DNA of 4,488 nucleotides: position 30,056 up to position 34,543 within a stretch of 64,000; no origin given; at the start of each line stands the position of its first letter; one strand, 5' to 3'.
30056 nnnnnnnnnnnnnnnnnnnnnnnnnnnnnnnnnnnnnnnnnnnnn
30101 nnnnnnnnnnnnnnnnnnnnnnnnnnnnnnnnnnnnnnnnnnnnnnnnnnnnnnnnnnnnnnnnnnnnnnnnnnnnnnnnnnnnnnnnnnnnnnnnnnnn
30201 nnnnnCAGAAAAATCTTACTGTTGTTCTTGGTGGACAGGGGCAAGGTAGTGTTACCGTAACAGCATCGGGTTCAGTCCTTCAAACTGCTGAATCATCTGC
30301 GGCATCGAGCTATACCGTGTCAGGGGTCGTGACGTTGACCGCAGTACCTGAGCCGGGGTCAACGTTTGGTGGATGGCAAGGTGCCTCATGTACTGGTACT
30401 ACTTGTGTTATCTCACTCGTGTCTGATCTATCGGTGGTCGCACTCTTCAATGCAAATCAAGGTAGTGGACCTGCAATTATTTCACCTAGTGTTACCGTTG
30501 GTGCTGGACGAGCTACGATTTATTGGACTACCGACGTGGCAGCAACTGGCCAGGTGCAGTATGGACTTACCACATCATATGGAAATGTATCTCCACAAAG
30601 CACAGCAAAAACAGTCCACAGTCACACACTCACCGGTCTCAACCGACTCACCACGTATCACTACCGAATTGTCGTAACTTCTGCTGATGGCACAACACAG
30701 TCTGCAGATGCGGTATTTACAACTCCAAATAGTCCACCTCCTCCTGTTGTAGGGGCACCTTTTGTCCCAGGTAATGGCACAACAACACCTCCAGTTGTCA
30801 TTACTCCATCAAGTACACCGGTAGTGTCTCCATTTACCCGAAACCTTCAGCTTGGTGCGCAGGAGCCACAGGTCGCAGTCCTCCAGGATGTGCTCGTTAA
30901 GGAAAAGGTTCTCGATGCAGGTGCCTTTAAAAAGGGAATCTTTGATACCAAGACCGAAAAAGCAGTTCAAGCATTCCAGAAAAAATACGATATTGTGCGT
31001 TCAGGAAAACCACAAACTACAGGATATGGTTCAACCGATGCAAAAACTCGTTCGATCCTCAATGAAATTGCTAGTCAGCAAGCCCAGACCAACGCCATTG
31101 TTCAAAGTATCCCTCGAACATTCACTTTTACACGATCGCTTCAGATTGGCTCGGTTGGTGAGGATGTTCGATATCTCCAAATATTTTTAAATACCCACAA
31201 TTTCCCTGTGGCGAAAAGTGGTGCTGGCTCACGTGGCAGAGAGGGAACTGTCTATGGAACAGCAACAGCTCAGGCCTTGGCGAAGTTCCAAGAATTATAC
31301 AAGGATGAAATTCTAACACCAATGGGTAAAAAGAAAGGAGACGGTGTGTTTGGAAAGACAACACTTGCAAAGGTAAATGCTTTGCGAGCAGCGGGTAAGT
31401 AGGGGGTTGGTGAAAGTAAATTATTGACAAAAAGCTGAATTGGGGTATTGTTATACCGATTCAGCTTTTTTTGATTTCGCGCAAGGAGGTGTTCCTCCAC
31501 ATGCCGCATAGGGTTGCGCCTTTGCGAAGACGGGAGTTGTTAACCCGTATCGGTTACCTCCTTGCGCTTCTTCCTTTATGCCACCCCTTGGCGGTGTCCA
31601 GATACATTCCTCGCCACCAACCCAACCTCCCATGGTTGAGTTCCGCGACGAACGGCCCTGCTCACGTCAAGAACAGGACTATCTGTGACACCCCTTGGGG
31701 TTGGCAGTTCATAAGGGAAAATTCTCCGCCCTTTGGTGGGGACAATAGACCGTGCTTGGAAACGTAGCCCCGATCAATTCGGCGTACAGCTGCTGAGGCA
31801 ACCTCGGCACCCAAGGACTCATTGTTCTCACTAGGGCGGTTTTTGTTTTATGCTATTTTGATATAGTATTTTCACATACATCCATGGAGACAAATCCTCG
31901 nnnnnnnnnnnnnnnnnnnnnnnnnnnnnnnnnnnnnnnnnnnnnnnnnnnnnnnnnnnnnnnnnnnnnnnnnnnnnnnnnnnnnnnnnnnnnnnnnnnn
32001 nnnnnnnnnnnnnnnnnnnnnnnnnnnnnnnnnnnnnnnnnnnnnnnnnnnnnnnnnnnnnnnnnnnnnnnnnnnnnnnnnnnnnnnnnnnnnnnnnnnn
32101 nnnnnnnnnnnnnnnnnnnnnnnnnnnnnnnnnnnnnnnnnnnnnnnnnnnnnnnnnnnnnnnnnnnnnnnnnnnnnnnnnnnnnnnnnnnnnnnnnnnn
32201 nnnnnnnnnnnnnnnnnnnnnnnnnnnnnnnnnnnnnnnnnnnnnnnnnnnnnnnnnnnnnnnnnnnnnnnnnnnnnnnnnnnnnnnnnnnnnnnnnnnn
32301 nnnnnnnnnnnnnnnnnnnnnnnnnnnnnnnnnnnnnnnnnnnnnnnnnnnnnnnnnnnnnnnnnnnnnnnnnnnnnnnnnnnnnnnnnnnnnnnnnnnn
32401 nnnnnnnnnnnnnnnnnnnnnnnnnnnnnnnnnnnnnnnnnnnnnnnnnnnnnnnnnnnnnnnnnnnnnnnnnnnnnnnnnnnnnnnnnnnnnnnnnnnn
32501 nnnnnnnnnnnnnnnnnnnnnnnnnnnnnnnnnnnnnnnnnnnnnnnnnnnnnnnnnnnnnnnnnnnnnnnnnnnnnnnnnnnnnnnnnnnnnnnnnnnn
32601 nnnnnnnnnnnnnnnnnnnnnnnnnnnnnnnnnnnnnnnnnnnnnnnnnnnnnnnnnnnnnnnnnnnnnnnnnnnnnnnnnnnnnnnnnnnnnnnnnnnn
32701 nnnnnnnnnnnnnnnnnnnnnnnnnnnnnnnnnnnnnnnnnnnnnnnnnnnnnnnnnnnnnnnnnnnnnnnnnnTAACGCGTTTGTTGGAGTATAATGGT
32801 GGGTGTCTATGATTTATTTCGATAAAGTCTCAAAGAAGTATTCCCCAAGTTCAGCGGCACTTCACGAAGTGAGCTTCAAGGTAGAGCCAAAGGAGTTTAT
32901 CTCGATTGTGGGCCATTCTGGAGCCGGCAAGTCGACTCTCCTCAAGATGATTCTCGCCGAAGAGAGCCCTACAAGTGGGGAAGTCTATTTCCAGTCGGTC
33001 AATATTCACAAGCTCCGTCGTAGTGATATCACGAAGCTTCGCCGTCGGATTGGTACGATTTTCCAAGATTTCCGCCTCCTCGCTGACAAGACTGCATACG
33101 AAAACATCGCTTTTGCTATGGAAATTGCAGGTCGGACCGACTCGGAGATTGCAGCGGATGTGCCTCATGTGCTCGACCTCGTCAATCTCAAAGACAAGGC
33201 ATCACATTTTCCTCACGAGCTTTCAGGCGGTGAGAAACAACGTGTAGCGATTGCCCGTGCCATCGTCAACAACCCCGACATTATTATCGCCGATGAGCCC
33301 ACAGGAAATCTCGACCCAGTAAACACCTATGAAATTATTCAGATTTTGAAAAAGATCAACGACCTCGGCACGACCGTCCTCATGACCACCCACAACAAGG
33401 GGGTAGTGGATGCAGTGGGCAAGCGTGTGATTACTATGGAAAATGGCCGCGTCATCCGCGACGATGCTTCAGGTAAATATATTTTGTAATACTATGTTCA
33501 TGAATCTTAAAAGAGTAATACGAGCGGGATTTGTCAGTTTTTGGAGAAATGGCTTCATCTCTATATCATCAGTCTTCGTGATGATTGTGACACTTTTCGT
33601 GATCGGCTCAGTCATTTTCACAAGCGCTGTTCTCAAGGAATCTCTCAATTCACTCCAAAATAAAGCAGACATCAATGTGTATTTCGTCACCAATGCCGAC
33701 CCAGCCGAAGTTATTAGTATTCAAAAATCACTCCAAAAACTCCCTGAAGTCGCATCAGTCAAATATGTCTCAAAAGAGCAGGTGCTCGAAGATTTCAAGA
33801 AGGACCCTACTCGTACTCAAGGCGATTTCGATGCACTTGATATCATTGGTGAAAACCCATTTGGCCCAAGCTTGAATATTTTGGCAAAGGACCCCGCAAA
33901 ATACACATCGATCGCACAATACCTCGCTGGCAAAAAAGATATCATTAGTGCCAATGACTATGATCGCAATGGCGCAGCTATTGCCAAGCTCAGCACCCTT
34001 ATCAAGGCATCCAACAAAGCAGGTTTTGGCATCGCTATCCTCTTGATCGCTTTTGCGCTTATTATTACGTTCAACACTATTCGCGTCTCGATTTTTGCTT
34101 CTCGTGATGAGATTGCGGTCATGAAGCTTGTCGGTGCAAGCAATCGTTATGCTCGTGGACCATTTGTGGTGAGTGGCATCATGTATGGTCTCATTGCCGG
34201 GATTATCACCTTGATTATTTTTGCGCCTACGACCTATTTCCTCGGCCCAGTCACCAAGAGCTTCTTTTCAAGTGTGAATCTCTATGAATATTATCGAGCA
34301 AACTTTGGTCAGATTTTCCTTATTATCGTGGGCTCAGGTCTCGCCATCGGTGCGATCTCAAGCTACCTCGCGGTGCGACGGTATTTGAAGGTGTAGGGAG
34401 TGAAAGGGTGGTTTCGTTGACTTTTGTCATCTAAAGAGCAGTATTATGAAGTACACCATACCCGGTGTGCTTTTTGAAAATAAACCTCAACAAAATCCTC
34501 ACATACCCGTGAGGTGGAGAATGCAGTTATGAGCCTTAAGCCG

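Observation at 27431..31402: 1323-aa surface protein combining LamG, Ig-like, pectate-lyase-type beta-helix, FN3 and two peptidoglycan-binding modules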

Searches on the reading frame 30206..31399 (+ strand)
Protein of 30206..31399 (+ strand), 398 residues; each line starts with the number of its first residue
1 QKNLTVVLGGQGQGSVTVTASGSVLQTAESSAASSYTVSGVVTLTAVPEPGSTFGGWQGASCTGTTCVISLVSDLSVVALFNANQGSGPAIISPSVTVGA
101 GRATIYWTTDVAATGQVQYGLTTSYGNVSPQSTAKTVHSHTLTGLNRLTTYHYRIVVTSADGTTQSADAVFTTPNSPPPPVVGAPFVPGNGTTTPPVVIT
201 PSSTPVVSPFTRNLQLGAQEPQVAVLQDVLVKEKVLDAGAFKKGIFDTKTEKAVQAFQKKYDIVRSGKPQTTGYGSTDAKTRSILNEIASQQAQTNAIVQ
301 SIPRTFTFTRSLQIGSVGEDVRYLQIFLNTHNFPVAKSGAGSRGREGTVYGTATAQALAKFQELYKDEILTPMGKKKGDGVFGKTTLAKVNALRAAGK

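Call 107: predict_structure(protein=window:30206-31399:+)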
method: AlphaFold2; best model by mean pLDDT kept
length: 398 residues; sequences in the alignment: 1
mean_pLDDT: 34.9   pTM: 0.19
mean pLDDT of the five models: 34.9, 34.1, 32.3, 32.1, 26.6
residues with pLDDT >= 90: 0; 70-90: 0; 50-70: 20; < 50: 378
segments of 3 or more residues with pLDDT < 50: 1-4, 11-13, 20-24, 31-33, 37-42, 48-398
pLDDT, mean of each block of 10 residues (from residue 1): 47 50 48 47 47 41 41 31 27 31 31 26 26 27 33 41 40 33 24 23 25 26 37 42 40 42 26 30 36 28 27 32 45 37 31 38 37 31 39 32
secondary structure, 60 per line:
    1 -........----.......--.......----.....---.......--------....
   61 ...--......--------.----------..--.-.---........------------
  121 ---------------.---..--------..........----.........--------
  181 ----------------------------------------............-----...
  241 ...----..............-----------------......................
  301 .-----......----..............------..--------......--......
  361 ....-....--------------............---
elements in order: E2-9 E14-20 E23-29 E34-38 E42-48 E57-63 E66-71 E101-108 E150-159 E164-172 H221-232 H238-243 H248-261 H279-301 E307-312 H317-330 E347-352 H355-364 H366-369 H384-395

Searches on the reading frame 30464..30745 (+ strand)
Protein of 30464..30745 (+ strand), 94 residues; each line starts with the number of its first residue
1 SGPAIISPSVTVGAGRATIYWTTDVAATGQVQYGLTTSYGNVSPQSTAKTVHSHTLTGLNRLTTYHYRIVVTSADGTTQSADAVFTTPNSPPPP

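Call 63: search_protein_families(library=pfam, proteins=[window:30464-30745:+], max_evalue=1)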
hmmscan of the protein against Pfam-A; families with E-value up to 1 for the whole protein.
seq(94 aa): 4 families
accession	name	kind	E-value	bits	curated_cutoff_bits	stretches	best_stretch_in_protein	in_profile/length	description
PF16656.11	Pur_ac_phosph_N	-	3.5e-06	27.9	30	1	14-87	12-93/93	Purple acid Phosphatase, N-terminal domain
PF00041.27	fn3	-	0.0031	18.1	25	1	17-84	16-81/84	Fibronectin type III domain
PF14748.11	P5CR_dimer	-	0.075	13.7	25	1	11-84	10-81/105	Pyrroline-5-carboxylate reductase dimerisation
PF25059.1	FN3_DSCAM-DSCAML_C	-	0.077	13.8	39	1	45-87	38-80/89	DSCAM/DSCAML C-terminal Fn3-like domain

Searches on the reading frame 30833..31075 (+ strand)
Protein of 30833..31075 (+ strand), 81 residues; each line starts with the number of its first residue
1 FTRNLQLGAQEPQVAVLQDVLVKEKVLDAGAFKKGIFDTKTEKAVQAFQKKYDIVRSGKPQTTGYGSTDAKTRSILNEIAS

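Call 63: search_protein_families(library=pfam, proteins=[window:30833-31075:+], max_evalue=1)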
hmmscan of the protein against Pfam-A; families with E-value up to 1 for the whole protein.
seq(81 aa): 2 families
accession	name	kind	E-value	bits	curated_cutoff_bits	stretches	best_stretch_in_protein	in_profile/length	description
PF01471.23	PG_binding_1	-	1.1e-06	29.2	23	1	11-60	2-49/57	Putative peptidoglycan binding domain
PF18835.7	Beta_helix_2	-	0.096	12.9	30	1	17-55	27-65/68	Beta helix repeat of Inulin fructotransferase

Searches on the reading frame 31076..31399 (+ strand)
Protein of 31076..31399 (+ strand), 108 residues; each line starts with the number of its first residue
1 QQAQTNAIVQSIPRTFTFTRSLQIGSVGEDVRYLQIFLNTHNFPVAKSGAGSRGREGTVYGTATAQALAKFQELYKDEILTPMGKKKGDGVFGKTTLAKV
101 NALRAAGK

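Call 63: search_protein_families(library=pfam, proteins=[window:31076-31399:+], max_evalue=1)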
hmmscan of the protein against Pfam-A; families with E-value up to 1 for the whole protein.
seq(108 aa): 1 family
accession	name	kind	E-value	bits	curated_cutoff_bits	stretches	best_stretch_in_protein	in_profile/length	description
PF01471.23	PG_binding_1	-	2.1e-05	25.1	23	1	28-75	2-41/57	Putative peptidoglycan binding domain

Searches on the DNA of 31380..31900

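Call 51: search_rna_families(source=window, start=31380, end=31900, threshold=evalue, max_evalue=1)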
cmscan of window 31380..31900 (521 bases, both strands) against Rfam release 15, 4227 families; matches with E-value up to 1: 2.
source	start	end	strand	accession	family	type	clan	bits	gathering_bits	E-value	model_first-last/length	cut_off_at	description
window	31418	31477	+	RF03607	mir-9447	Gene; miRNA;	-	20.8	67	0.19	1-68/68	no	mir-9447 microRNA precursor family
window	31715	31771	-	RF02975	DUF3800-XI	Gene; sRNA;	-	16.3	37.8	0.32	1-48/48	no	DUF3800-XI RNA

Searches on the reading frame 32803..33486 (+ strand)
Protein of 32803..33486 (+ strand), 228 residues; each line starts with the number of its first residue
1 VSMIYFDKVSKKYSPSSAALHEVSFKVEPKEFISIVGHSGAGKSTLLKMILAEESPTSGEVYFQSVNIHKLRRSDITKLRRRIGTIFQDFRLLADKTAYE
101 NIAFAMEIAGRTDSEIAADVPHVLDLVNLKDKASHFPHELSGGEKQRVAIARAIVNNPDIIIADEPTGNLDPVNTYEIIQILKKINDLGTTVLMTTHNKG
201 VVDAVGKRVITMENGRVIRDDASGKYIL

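Call 10: search_protein_families(library=pfam, proteins=[window:32803-33486:+], max_evalue=0.001)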
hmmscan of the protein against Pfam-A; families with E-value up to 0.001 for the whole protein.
window:32803-33486:+ (228 aa): 9 families
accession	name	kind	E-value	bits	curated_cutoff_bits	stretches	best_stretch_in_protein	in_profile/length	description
PF00005.33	ABC_tran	-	2e-38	132.5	25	1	20-167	1-136/137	ABC transporter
PF13304.12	AAA_21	-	6.4e-08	33.5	27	1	137-203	235-304/304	AAA domain, putative AbiEii toxin, Type IV TA system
PF02463.25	SMC_N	-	6.9e-07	29.4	40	1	30-209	24-208/220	RecF/RecN/SMC N terminal domain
PF00931.28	NB-ARC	-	1.2e-05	25.2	23.5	0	27-59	16-47/248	NB-ARC domain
PF13175.12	AAA_15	-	0.00011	22.4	32.1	0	154-201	325-373/374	AAA ATPase domain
PF03193.22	RsgA_GTPase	-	0.00021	21.6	30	1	19-60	96-136/174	RsgA GTPase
PF13401.12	AAA_22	-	0.00028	21.7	27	1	30-80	5-51/130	AAA domain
PF13555.12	AAA_29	-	0.00042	20.5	27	1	21-47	13-39/61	P-loop containing region of AAA domain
PF13191.12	AAA_16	-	0.00095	20.1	32.6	0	26-81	21-68/167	AAA ATPase domain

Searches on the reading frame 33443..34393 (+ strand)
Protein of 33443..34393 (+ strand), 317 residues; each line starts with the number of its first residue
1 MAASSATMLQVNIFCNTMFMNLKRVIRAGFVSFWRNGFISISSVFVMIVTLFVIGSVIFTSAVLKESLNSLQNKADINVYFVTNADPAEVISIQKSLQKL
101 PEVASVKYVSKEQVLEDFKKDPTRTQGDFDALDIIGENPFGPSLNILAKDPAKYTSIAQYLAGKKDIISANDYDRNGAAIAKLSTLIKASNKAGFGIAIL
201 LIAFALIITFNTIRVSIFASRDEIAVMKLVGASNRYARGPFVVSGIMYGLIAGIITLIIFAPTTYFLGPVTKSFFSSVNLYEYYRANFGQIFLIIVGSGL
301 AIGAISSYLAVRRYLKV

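Call 10: search_protein_families(library=pfam, proteins=[window:33443-34393:+], max_evalue=0.001)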
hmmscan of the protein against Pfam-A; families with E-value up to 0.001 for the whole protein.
window:33443-34393:+ (317 aa): 3 families
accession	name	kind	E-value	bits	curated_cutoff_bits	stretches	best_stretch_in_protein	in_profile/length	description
PF18075.7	FtsX_ECD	-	7.4e-15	55.8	23.5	1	76-166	2-92/96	FtsX extracellular domain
PF02687.27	FtsX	-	5.3e-12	46.3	25.5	1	197-316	3-117/120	FtsX-like permease C-terminal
PF01061.29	ABC2_membrane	-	8.8e-05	22.6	26.9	0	22-60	3-41/211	ABC-2 type transporter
